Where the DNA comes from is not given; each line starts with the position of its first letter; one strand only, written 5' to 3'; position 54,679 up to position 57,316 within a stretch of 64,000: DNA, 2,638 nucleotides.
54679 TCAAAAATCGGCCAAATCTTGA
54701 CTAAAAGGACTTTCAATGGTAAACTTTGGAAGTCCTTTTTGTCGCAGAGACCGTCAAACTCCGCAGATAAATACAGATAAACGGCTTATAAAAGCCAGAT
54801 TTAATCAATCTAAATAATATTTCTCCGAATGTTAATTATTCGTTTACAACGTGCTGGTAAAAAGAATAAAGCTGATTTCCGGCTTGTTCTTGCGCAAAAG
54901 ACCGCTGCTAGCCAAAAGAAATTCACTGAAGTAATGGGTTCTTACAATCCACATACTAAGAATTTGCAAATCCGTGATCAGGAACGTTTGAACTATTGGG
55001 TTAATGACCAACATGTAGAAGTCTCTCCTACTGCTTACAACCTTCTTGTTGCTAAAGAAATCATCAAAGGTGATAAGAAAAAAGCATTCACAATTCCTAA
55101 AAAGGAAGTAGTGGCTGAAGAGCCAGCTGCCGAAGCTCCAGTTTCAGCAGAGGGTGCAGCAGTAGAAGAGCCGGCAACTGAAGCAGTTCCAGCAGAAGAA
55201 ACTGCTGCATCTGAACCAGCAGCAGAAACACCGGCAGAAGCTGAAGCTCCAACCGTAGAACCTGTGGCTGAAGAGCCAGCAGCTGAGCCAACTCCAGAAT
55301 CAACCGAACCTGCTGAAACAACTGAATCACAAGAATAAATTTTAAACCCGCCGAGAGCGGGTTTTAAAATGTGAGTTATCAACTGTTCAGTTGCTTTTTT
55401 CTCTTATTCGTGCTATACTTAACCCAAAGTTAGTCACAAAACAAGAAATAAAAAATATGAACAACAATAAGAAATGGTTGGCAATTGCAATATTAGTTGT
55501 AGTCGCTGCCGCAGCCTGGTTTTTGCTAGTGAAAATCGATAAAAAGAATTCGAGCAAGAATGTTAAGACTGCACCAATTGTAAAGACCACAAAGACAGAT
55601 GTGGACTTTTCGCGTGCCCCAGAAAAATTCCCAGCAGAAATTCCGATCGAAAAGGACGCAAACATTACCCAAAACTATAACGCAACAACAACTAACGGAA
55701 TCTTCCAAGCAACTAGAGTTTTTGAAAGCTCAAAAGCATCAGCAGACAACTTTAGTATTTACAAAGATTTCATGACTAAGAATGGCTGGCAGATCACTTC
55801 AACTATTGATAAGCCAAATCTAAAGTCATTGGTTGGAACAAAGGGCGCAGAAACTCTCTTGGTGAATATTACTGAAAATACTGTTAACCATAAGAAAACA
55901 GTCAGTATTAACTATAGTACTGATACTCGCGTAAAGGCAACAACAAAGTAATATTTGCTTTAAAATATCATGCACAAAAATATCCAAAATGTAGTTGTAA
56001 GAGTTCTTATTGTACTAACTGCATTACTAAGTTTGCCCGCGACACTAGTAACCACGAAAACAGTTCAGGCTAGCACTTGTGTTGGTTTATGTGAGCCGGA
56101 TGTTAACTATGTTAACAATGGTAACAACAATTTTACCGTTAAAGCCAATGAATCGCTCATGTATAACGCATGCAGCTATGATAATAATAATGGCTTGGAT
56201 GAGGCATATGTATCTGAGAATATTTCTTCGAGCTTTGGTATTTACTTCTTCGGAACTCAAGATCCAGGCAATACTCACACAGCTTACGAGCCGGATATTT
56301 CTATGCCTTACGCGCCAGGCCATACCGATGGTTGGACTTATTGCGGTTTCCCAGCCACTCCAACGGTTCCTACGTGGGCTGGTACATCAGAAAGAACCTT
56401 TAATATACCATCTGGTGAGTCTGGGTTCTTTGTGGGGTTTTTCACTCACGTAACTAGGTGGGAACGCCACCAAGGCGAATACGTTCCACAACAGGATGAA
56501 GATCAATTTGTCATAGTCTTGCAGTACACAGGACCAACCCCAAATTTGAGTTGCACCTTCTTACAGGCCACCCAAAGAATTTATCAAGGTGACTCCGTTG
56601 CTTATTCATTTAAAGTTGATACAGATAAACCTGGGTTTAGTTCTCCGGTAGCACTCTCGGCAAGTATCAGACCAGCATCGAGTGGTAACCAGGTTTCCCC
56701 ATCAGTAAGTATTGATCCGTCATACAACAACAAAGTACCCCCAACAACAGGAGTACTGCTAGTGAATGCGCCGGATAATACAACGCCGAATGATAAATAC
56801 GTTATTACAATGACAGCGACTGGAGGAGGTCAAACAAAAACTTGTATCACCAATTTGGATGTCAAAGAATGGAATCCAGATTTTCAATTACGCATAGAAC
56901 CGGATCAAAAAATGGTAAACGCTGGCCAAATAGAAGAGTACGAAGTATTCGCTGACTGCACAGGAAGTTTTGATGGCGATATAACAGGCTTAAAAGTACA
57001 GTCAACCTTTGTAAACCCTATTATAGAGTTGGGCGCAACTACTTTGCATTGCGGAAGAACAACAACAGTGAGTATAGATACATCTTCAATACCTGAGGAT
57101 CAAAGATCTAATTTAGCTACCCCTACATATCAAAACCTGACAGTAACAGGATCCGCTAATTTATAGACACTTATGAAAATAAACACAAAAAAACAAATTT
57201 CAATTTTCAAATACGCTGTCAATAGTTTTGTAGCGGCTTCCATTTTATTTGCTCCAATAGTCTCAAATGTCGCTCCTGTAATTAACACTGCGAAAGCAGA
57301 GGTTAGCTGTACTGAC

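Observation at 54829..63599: ~8-kb cluster of secreted giant repeat proteins inserted between rpsP and the KH-protein gene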

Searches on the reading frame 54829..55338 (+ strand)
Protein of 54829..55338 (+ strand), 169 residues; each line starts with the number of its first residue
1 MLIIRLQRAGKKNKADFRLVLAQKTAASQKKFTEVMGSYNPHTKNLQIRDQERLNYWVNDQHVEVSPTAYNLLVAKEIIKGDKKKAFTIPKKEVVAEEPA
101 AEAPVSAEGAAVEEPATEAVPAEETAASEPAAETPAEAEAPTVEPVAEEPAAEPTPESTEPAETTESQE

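Call 3: search_protein_families(library=pfam, proteins=[window:54829-55338:+], max_evalue=0.1)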
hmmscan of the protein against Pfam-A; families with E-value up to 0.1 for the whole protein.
window:54829-55338:+ (169 aa): 2 families
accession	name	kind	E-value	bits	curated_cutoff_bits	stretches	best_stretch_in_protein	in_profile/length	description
PF00886.24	Ribosomal_S16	-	9.3e-10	38.7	27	1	8-59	1-56/62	Ribosomal protein S16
PF05719.16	GPP34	-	0.031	14.8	29.1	1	50-114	76-141/201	Golgi phosphoprotein 3 (GPP34)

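Call 4: search_protein_families(library=ncbifam, proteins=[window:54829-55338:+], max_evalue=0.1)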
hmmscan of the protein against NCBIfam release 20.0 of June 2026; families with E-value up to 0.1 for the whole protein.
window:54829-55338:+ (169 aa): 4 families
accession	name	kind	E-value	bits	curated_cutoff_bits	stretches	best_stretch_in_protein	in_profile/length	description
TIGR00002.1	S16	equivalog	5.1e-11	42.4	45.3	1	4-78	3-77/78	30S ribosomal protein S16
NF011095.0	PRK14522.1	equivalog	9.4e-10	38.9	192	1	2-70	3-70/119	30S ribosomal protein S16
NF011093.0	PRK14520.1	equivalog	1.7e-09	37.8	165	1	4-146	5-148/156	30S ribosomal protein S16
NF011094.0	PRK14521.1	equivalog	8.1e-09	35.6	209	1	4-167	5-179/186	30S ribosomal protein S16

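Call 14: find_related_loci(query=window:54829-55338:+, collection=genome_contigs, flank=10000)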
Query window:54829-55338:+ (169 aa) in genome_contigs; peptide patterns used: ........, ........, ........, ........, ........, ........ (x = any residue, [..] = any of these).
584 stretches matched a pattern; 24 encode a relative of the query (tblastn E <= 1e-3); 24 distinct loci.
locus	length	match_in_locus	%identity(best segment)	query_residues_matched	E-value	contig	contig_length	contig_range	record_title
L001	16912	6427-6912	65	1-168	1e-59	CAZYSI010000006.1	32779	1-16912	MAG TPA_asm: uncultured Candidatus Saccharibacteria bacterium isolate binchicken_co326_102 genome assembly, contig: NODE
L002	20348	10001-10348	78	1-116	1e-59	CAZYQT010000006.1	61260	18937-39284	MAG TPA_asm: uncultured Candidatus Saccharibacteria bacterium isolate SRP192515_co1_368 genome assembly, contig: NODE_33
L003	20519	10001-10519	64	1-153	2e-56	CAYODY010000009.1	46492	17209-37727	MAG TPA_asm: uncultured Candidatus Saccharibacteria bacterium isolate SRP286056_co2_146 genome assembly, contig: NODE_88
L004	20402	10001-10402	65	1-130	5e-54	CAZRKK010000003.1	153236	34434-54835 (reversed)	MAG TPA_asm: uncultured Candidatus Saccharibacteria bacterium isolate SRP170004_co1_269 genome assembly, contig: NODE_93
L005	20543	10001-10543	56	1-167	3e-53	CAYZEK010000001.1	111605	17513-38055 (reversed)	MAG TPA_asm: uncultured Candidatus Saccharibacteria bacterium isolate binchicken_co245_329 genome assembly, contig: NODE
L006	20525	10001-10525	59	1-168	8e-50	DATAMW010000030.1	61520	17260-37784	MAG TPA_asm: Patescibacteria group bacterium isolate SMAG_U7001 k141_1275939, whole genome shotgun sequence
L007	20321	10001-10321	68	1-107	7e-49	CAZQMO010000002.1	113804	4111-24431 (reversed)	MAG TPA_asm: uncultured Candidatus Saccharibacteria bacterium isolate binchicken_co242_277 genome assembly, contig: NODE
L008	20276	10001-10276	78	1-92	1e-47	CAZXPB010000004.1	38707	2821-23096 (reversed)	MAG TPA_asm: uncultured Candidatus Saccharibacteria bacterium isolate SRP278252_co1_286 genome assembly, contig: NODE_15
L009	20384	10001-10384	62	1-136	3e-47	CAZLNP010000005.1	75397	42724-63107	MAG TPA_asm: uncultured Candidatus Saccharibacteria bacterium isolate SRP286056_co2_291 genome assembly, contig: NODE_33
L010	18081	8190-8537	69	1-116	4e-47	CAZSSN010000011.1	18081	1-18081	MAG TPA_asm: uncultured Candidatus Saccharibacteria bacterium isolate SRP286056_co3_12 genome assembly, contig: NODE_301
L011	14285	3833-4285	54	1-159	2e-46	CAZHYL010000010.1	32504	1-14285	MAG TPA_asm: uncultured Candidatus Saccharibacteria bacterium isolate binchicken_co347_150 genome assembly, contig: NODE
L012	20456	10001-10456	58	1-143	4e-51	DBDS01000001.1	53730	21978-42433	MAG TPA_asm: Patescibacteria group bacterium UBA926 UBA926_contig_181, whole genome shotgun sequence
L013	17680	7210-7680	59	1-163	1e-52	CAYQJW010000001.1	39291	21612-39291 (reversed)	MAG TPA_asm: uncultured Candidatus Saccharibacteria bacterium isolate SRP286056_co1_433 genome assembly, contig: NODE_10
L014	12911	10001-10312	46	1-101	2e-20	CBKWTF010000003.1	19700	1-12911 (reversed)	MAG TPA_asm: uncultured bacterium isolate SRR29175778_binner123_Refined_14 genome assembly, contig: ERZ27337285.206, who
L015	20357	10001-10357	42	1-118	2e-16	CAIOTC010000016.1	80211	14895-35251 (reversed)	uncultured bacterium isolate AlinenLipids_bin-2248 genome assembly, contig: bin-2248:16/24, whole genome shotgun sequenc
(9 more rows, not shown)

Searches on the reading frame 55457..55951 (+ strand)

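Call 3: search_protein_families(library=pfam, proteins=[window:55457-55951:+], max_evalue=0.1)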
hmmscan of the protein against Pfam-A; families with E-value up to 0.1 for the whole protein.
window:55457-55951:+ (164 aa): 2 families
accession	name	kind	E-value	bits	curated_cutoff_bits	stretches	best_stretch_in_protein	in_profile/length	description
PF11022.13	ATP19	-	0.021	15.6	27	1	6-51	15-56/67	ATP synthase subunit K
PF22075.2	DUF6939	-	0.085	13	27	0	44-101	22-76/167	Family of unknown function (DUF6939)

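Call 4: search_protein_families(library=ncbifam, proteins=[window:55457-55951:+], max_evalue=0.1)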
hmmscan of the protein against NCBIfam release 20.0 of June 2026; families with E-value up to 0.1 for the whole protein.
window:55457-55951:+ (164 aa): 2 families
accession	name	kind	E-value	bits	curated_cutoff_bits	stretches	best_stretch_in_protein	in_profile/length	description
NF052650.1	YknW_fam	equivalog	0.014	14.9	110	0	71-119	148-196/213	YknW family membrane protein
NF004285.1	PRK05696.1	equivalog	0.055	13.2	179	1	8-54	26-73/171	flagellar basal body-associated protein FliL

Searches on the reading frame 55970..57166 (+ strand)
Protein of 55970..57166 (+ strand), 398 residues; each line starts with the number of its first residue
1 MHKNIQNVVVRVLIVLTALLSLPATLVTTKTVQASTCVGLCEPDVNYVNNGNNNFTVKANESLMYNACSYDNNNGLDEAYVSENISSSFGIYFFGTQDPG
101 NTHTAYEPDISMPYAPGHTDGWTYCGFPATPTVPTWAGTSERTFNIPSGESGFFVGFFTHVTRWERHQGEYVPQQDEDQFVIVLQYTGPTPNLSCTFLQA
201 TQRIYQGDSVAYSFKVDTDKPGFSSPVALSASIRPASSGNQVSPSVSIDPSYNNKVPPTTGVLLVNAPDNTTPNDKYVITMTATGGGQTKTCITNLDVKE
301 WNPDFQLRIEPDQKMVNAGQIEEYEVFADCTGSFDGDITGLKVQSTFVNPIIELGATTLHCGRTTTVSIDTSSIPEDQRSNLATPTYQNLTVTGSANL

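Call 3: search_protein_families(library=pfam, proteins=[window:55970-57166:+], max_evalue=0.1)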
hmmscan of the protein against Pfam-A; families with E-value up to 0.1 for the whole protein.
window:55970-57166:+ (398 aa): 0 families

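Call 4: search_protein_families(library=ncbifam, proteins=[window:55970-57166:+], max_evalue=0.1)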
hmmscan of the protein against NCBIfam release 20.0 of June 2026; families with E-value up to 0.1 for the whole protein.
window:55970-57166:+ (398 aa): 0 families

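Call 79: search_solved_structures(query=window:55970-57166:+, max_evalue=1)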
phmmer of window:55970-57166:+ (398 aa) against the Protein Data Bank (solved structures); distinct sequences matched with E-value up to 1: 1.
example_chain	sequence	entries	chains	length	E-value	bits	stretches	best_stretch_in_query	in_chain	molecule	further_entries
4lzi_A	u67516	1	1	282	0.12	14.5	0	266-308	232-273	Multicystatin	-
